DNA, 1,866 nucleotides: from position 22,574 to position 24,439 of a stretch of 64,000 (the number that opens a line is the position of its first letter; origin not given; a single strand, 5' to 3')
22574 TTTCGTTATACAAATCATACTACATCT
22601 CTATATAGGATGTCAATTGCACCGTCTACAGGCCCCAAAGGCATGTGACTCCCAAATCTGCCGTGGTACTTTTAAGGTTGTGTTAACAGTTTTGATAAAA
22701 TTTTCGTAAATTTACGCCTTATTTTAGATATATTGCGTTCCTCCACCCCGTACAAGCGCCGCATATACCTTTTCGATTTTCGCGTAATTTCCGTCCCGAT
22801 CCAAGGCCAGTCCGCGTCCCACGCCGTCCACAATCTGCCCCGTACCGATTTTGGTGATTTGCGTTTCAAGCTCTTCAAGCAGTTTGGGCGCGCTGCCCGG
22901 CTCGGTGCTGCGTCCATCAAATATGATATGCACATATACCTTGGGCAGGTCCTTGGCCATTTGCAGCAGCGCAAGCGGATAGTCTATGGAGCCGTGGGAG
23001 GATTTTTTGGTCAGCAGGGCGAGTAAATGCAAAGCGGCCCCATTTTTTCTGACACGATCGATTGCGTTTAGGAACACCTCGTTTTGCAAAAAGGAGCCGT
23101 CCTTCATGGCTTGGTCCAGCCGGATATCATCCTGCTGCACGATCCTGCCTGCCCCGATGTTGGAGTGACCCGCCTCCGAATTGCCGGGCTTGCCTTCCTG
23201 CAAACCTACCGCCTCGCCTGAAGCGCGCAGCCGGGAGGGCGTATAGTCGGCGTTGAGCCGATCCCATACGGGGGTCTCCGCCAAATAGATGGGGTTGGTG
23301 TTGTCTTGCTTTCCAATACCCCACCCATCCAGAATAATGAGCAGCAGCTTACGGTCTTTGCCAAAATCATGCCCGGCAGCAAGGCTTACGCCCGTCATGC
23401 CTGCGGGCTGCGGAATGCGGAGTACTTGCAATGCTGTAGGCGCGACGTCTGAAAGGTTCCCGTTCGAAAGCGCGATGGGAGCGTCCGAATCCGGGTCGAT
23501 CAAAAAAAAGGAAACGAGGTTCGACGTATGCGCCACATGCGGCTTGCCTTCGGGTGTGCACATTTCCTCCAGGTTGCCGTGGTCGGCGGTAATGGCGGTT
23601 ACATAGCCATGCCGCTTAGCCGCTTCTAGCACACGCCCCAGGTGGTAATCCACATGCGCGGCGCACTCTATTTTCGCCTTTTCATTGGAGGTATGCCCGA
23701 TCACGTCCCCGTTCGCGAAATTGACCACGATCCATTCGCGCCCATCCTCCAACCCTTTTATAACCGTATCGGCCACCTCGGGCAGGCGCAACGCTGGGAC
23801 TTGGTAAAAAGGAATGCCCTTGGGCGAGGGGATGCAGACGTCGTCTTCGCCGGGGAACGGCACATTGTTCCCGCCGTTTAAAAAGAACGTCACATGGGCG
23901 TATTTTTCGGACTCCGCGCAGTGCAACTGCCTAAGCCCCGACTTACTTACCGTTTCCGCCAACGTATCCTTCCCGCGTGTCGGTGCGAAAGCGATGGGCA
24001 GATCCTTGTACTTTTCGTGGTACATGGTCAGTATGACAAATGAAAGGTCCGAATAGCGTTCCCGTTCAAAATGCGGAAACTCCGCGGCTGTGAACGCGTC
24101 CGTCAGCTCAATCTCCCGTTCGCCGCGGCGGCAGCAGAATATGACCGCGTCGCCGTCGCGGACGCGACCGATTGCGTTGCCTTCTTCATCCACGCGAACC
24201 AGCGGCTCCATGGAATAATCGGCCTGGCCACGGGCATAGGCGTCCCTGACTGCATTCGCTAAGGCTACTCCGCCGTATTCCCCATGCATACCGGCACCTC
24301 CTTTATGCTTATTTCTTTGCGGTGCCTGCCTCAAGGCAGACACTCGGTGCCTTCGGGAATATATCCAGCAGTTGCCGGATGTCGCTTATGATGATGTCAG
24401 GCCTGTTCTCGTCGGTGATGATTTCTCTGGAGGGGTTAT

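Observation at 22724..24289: Circularly permuted iPGM-like phosphomutase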

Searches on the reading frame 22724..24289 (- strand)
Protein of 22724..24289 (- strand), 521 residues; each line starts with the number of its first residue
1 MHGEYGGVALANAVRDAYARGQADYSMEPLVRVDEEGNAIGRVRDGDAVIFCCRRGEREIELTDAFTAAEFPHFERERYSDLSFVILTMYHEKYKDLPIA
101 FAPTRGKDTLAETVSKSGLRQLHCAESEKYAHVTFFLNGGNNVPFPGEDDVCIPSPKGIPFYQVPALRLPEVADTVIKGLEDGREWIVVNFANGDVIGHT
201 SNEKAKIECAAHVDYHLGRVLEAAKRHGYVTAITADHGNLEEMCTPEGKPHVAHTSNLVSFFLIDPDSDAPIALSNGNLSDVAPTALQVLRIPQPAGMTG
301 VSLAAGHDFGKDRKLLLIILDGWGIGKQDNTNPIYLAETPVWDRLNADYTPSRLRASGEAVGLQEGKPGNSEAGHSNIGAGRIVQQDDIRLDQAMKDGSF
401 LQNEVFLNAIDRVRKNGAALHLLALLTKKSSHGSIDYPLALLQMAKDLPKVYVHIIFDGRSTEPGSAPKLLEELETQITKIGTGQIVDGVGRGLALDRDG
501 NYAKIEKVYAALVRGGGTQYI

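Call 3: search_protein_families(library=pfam, proteins=[window:22724-24289:-], max_evalue=0.01)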
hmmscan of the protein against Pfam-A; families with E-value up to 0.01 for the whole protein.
window:22724-24289:- (521 aa): 2 families
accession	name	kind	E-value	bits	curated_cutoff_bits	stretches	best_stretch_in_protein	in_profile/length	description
PF01676.23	Metalloenzyme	-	4.6e-56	190.6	24.3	2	102-292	64-250/252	Metalloenzyme superfamily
PF06415.18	iPGM_N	-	2.8e-44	151.6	27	2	392-517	2-129/217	BPG-independent PGAM N-terminus (iPGM_N)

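Call 4: search_protein_families(library=ncbifam, proteins=[window:22724-24289:-], max_evalue=0.01)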
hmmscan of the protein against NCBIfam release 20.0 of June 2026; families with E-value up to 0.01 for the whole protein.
window:22724-24289:- (521 aa): 6 families
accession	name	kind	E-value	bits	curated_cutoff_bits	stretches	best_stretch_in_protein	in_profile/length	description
TIGR01307.1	pgm_bpd_ind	equivalog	7.9e-138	460.1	330.65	2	11-303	214-503/504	2,3-bisphosphoglycerate-independent phosphoglycerate mutase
NF003897.0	PRK05434.1-5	equivalog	6.6e-108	361.4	862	2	4-303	213-510/514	2,3-bisphosphoglycerate-independent phosphoglycerate mutase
NF009049.0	PRK12383.1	equivalog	3.8e-07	29.4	254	1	184-303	287-397/408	phosphopentomutase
TIGR00306.2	apgM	subfamily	1.5e-06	27.5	320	1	173-238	280-348/403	2,3-bisphosphoglycerate-independent phosphoglycerate mutase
NF003104.0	PRK04024.1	equivalog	1.4e-05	24.1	489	1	174-238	285-348/412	2,3-bisphosphoglycerate-independent phosphoglycerate mutase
NF003766.0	PRK05362.1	equivalog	0.00074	18.4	256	1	182-294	278-384/396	phosphopentomutase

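Call 5: search_solved_structures(query=window:22724-24289:-, show_alignments=2, max_evalue=0.001)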
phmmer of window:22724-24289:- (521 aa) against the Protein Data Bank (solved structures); distinct sequences matched with E-value up to 0.001: 11.
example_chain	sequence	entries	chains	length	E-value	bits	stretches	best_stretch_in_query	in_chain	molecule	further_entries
1ejj_A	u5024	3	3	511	2.6e-107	362.8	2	13-304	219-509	PHOSPHOGLYCERATE MUTASE | 2,3-BISPHOSPHOGLYCERATE-INDEPENDENT PHOSPHOGLYCERATE MUTASE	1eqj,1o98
1o99_A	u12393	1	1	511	6.8e-107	361.4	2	13-304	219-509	2,3-BISPHOSPHOGLYCERATE-INDEPENDENT PHOSPHOGLYCERATE MUTASE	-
2ify_A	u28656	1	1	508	1.3e-99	337.4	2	12-303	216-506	2,3-bisphosphoglycerate-independent phosphoglycerate mutase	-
5vpu_A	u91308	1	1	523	1.1e-96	327.7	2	35-303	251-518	2,3-bisphosphoglycerate-independent phosphoglycerate mutase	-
5kgl_A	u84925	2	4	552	1.8e-96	327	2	10-304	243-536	2,3-bisphosphoglycerate-independent phosphoglycerate mutase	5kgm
5kgn_A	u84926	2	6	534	5.2e-96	325.5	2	10-304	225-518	2,3-bisphosphoglycerate-independent phosphoglycerate mutase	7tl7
7knf_A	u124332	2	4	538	5.3e-96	325.4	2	10-304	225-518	2,3-bisphosphoglycerate-independent phosphoglycerate mutase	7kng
7tl8_A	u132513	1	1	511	1.4e-88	301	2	13-307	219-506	2,3-bisphosphoglycerate-independent phosphoglycerate mutase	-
4my4_A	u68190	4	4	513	3.4e-88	299.7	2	13-303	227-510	2,3-bisphosphoglycerate-independent phosphoglycerate mutase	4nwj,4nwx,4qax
3nvl_A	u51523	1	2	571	3.5e-57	197.4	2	24-259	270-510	2,3-bisphosphoglycerate-independent phosphoglycerate mutase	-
3igy_B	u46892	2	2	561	5.1e-57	196.8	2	24-259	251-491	Cofactor-independent phosphoglycerate mutase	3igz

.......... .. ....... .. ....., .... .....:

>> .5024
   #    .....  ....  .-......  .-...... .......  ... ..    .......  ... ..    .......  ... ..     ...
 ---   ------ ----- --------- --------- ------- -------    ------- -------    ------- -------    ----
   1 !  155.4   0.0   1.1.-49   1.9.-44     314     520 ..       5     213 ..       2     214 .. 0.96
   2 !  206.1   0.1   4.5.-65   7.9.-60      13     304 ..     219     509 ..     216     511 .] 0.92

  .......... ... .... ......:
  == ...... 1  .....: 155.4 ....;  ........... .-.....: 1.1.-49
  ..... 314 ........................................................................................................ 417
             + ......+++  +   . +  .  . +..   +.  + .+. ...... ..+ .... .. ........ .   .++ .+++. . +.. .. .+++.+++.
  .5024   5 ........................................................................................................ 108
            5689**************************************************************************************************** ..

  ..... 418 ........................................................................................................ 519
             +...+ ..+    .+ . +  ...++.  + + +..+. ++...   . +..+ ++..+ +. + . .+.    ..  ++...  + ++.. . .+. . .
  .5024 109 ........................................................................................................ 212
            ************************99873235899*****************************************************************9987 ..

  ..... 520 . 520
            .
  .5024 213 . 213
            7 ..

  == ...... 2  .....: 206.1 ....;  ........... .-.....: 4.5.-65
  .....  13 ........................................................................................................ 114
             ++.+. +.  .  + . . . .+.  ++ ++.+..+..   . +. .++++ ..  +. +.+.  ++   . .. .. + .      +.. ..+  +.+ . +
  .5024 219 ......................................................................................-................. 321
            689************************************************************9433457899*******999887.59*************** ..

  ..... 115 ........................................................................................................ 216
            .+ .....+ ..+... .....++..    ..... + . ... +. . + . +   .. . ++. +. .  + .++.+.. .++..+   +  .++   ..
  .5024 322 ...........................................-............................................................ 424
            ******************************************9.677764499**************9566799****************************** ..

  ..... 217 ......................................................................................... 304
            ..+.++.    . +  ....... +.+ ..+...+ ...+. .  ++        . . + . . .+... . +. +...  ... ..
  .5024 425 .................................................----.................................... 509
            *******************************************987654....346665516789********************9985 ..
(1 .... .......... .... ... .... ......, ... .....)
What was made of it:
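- Checked: phmmer against PDB 1ejj gives two stretches: query 314-520 = GpmI 5-213 (E 1.9e-44) and query 13-304 = GpmI 219-509 (E 7.9e-60) (call 5).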

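Call 6: find_homologous_proteins(query=window:22724-24289:-, max_evalue=1e-10)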
Query window:22724-24289:- (521 aa): 7961 proteins with E <= 1e-10 among 8000 candidates; the best 120 are listed.
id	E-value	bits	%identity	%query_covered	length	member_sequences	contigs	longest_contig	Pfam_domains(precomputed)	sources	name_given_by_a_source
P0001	0.0e+0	1172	99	100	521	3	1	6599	PF06415.19,PF01676.24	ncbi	-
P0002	0.0e+0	1045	88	100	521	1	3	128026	PF06415.19,PF01676.24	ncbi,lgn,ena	-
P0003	1.9e-250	850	71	99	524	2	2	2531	PF06415.19,PF01676.24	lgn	-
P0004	1.7e-245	834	70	99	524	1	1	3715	PF06415.19,PF01676.24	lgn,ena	-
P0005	1.1e-244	831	72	99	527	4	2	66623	PF06415.19,PF01676.24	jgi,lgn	jgi:2,3-bisphosphoglycerate-independent phosphoglycerate mutase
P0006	5.2e-243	825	71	99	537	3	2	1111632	PF06415.19,PF01676.24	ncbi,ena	-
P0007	1.9e-242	824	71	99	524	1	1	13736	PF06415.19,PF01676.24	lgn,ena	-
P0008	1.4e-241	821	71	99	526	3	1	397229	PF06415.19,PF01676.24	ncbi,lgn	-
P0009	5.5e-240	815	69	99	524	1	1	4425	PF06415.19,PF01676.24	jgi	jgi:2,3-bisphosphoglycerate-independent phosphoglycerate mutase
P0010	8.8e-240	815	70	99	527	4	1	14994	PF06415.19,PF01676.24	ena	-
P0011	6.8e-235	799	69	99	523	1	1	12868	PF06415.19,PF01676.24,PF00884.29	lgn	-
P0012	2.0e-234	797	69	100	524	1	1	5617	PF06415.19,PF01676.24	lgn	-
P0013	4.0e-233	793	69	99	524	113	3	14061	PF06415.19,PF01676.24,PF00884.29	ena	-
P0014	4.7e-232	789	68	100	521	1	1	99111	PF06415.19,PF01676.24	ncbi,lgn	-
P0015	7.9e-231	785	67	100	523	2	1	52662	PF06415.19,PF01676.24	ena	-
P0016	8.6e-231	785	66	99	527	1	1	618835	PF06415.19,PF01676.24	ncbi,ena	-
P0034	9.8e-228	775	65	99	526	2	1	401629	PF06415.19,PF01676.24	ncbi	-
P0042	8.9e-227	772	65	99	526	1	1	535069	PF06415.19,PF01676.24,PF00884.29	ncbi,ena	-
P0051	5.4e-226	769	66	99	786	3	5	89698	PF13419.13,PF06415.19,PF00702.33,PF01676.24,PF13242.13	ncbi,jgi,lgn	-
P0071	1.9e-224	764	66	98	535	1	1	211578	PF06415.19,PF01676.24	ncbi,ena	-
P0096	9.4e-223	759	64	98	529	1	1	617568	PF06415.19,PF01676.24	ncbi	ncbi:MAG: phosphoglycerate mutase (2,3-diphosphoglycerate-independent) [Anaerolineaceae bacterium]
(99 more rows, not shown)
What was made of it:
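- Sources already name relatives 'iPGM' (call 6).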

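Call 9: list_cluster_members(proteins=[P0001, P0002, P0006, P0008, P0016, P0034, P0042, P0051, P0096, P0071])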
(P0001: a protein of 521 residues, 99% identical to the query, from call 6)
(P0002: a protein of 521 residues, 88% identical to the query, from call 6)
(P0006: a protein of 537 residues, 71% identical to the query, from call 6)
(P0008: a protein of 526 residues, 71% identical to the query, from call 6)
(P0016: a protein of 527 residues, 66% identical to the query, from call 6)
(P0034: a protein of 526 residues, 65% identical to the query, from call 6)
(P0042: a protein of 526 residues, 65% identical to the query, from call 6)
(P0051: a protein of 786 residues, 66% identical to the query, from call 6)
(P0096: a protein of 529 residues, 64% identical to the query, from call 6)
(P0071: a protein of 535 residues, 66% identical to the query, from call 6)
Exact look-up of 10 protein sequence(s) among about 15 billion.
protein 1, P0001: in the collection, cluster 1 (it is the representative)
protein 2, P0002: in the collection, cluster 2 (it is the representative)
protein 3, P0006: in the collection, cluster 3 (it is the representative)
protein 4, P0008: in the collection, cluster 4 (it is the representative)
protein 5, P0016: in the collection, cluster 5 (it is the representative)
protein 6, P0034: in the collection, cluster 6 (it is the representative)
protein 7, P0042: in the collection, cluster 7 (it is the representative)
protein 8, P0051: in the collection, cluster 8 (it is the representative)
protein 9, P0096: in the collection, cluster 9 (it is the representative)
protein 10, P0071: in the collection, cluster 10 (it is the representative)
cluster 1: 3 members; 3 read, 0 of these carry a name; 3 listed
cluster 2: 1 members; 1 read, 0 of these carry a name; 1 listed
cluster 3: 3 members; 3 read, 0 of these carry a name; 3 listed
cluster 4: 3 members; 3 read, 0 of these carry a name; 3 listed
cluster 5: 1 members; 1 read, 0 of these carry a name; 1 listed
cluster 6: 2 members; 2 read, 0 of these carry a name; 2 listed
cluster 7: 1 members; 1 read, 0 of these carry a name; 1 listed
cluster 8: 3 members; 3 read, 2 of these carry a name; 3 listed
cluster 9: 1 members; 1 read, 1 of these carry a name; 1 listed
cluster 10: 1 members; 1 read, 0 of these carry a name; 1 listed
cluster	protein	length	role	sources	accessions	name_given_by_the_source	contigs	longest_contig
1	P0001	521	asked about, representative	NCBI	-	-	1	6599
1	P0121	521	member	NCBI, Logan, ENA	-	-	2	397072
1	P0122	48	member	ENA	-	-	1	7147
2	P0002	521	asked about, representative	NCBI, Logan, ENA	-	-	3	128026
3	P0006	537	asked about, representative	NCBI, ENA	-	-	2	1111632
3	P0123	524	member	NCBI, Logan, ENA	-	-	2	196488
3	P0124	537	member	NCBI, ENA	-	-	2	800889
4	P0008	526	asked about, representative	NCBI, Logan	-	-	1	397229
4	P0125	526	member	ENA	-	-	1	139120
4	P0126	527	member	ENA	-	-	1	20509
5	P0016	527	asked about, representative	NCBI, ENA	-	-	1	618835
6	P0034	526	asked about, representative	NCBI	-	-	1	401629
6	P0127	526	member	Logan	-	-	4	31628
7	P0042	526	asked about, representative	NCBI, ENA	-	-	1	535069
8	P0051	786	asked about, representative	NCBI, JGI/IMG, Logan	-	-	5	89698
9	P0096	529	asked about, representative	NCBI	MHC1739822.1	MAG: phosphoglycerate mutase (2,3-diphosphoglycerate-independent) [Anaerolineaceae ...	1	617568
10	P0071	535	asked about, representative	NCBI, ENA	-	-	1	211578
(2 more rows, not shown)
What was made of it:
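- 99% and 88% identical full-length proteins in independent assemblies (calls 6, 9).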

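Call 12: find_related_loci(query=A1, collection=genome_contigs, flank=10000)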
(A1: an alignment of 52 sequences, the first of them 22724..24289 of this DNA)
Query A1 (521 aa) in genome_contigs; peptide patterns used: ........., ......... (x = any residue, [..] = any of these).
598 stretches matched a pattern (row limit reached: there are more); 593 encode a relative of the query (tblastn E <= 1e-3); the best 80 are kept; 80 distinct loci.
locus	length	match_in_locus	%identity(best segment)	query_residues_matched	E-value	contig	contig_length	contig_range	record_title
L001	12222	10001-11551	69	4-519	0e+0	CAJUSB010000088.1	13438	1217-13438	MAG TPA_asm: uncultured Clostridia bacterium isolate MGBC165025 genome assembly, contig: MGBC165025.88, whole genome sho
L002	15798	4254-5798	70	6-519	0e+0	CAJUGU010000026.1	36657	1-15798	MAG TPA_asm: uncultured Eubacteriales bacterium isolate MGBC135451 genome assembly, contig: MGBC135451.26, whole genome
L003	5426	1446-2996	67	6-520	0e+0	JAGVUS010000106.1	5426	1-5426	MAG: Chloroflexota bacterium isolate WAS_Bin_31 WAS_Bin_31_scaffold_6965, whole genome shotgun sequence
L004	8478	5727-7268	66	6-517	0e+0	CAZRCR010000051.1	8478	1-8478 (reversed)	MAG TPA_asm: uncultured Anaerolinea sp. isolate binchicken_co20_368 genome assembly, contig: NODE_14990_length_8478_cov_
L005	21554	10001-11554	67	4-520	0e+0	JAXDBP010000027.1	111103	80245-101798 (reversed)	MAG: Bellilinea sp. isolate POMEDNA-B21 Raw2_k127_1029440, whole genome shotgun sequence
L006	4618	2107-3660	64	5-520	0e+0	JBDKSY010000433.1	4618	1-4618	MAG: Anaerolineaceae bacterium isolate 6_bin.7 c_000001206746, whole genome shotgun sequence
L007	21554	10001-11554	64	5-520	0e+0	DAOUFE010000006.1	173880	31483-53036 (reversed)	MAG TPA_asm: Anaerolineaceae bacterium isolate R103_13 k99_601581, whole genome shotgun sequence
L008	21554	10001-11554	66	5-520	0e+0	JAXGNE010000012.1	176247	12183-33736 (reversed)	MAG: Anaerolineaceae bacterium isolate AnMBR.bin249 bin249_12, whole genome shotgun sequence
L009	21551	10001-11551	68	5-520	0e+0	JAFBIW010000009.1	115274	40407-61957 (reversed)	Butyricicoccus pullicaecorum strain ET57 Prase_23_NODE_9_length_115274_cov_63.8939, whole genome shotgun sequence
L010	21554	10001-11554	64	5-520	0e+0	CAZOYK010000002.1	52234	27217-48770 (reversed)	MAG TPA_asm: uncultured Anaerolineaceae bacterium isolate binchicken_co27_397 genome assembly, contig: NODE_1091_length_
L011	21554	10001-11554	64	5-520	0e+0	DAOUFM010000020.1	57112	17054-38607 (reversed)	MAG TPA_asm: Anaerolineaceae bacterium isolate R115_23 k127_42050, whole genome shotgun sequence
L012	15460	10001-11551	66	6-520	0e+0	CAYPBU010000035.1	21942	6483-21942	MAG TPA_asm: uncultured Anaerolineaceae bacterium isolate SRP192927_co2_209 genome assembly, contig: NODE_3543_length_21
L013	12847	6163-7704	64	6-517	0e+0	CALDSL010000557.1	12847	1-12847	MAG TPA_asm: uncultured Anaerolineaceae bacterium isolate SRR3330211_bin.78_CONCOCT_v1.1_MAG genome assembly, contig: ER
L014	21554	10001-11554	63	5-520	0e+0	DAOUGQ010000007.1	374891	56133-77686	MAG TPA_asm: Anaerolineaceae bacterium isolate R77_207 k123_4063510, whole genome shotgun sequence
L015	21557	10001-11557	63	4-520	0e+0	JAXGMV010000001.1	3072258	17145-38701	MAG: Anaerolineaceae bacterium isolate AnMBR.bin240 bin240_1, whole genome shotgun sequence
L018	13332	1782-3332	63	5-519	0e+0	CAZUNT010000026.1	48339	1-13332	MAG TPA_asm: uncultured Caldilineaceae bacterium isolate binchicken_co7_199 genome assembly, contig: NODE_1266_length_48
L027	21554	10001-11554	62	6-521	0e+0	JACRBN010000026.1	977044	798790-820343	MAG: Chloroflexi bacterium isolate NC_groundwater_1621_Pr3_B-0.1um_59_22 SR-2_scaffold_141_4066746, whole genome shotgun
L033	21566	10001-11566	62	2-521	0e+0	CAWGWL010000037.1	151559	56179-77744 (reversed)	MAG: uncultured Chloroflexia bacterium isolate MFD02809.bin.2.5 genome assembly, contig: contig_72813, whole genome shot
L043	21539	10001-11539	61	7-517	0e+0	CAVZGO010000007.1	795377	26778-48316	MAG: uncultured Chloroflexia bacterium isolate MFD04716.bin.1.311 genome assembly, contig: contig_26591, whole genome sh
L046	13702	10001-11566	63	4-520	0e+0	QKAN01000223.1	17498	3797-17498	MAG: Clostridia bacterium isolate SZUA-373 scaffold_8996, whole genome shotgun sequence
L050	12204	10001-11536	62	2-512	0e+0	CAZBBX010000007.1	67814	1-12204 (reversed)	MAG TPA_asm: uncultured Oscillospiraceae bacterium isolate SRP192927_co1_121 genome assembly, contig: NODE_463_length_67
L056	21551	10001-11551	63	6-520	0e+0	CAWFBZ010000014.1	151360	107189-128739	MAG: uncultured Chloroflexia bacterium isolate MFD02416.bin.2.106 genome assembly, contig: contig_87376, whole genome sh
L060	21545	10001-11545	61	6-519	0e+0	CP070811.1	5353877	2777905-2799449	MAG: Anaerolineales bacterium isolate bin12 chromosome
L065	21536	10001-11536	60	10-519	0e+0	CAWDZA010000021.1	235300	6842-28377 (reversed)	MAG: uncultured Chloroflexia bacterium isolate MFD05674.bin.1.26 genome assembly, contig: contig_91318, whole genome sho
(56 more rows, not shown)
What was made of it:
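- All 80 species-genome loci kept from the scan are collinear with residues about 2-521 (call 12).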
